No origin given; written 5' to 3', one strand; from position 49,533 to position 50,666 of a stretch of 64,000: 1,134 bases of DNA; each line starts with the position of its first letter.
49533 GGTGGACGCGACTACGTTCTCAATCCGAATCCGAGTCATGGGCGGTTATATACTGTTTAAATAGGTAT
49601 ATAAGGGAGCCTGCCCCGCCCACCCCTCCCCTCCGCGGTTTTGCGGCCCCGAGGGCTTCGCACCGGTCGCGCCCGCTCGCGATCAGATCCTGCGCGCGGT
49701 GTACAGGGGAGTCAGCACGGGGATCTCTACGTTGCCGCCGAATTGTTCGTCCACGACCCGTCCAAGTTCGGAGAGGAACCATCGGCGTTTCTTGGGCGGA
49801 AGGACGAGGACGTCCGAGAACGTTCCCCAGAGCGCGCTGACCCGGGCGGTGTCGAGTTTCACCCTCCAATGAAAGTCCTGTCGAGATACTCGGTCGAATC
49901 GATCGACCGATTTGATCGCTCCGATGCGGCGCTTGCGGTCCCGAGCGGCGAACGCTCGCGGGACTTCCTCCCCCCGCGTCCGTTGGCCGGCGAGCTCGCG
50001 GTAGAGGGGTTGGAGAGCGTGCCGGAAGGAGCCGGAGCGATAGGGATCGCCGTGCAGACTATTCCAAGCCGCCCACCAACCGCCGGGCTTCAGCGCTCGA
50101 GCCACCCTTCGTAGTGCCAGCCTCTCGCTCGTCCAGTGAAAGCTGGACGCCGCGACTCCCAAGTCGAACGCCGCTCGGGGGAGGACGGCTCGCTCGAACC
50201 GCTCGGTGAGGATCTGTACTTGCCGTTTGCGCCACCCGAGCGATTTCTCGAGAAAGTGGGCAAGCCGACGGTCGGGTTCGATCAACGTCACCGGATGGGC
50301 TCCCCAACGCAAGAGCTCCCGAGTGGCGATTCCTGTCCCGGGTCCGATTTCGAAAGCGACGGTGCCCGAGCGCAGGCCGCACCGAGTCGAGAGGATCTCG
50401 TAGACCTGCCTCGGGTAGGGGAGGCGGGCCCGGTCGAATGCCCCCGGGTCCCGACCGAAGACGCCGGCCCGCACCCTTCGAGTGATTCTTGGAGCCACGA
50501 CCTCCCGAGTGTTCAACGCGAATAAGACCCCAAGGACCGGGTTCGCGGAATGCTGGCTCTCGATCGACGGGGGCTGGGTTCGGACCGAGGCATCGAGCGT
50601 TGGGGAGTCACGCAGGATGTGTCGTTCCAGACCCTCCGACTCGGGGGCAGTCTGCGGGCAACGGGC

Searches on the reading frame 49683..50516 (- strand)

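Call 68: search_protein_families(library=pfam, proteins=[window:49683-50516:-], max_evalue=0.001)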
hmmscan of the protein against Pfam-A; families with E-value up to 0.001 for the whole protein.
window:49683-50516:- (277 aa): 5 families
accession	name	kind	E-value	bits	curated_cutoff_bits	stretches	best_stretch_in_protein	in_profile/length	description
PF08241.18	Methyltransf_11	-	4.7e-11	43.6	21.2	1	56-148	2-93/95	Methyltransferase domain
PF13649.12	Methyltransf_25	-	5.1e-10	40.3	27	1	56-146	3-97/97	Methyltransferase domain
PF08242.18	Methyltransf_12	-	1.5e-06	29.3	30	1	56-147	2-97/98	Methyltransferase domain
PF00398.26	RrnaAD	-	3.1e-06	26.9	24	1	50-105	30-83/263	Ribosomal RNA adenine dimethylase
PF13489.12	Methyltransf_23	-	0.00068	19.8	27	0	55-147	27-113/164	Methyltransferase domain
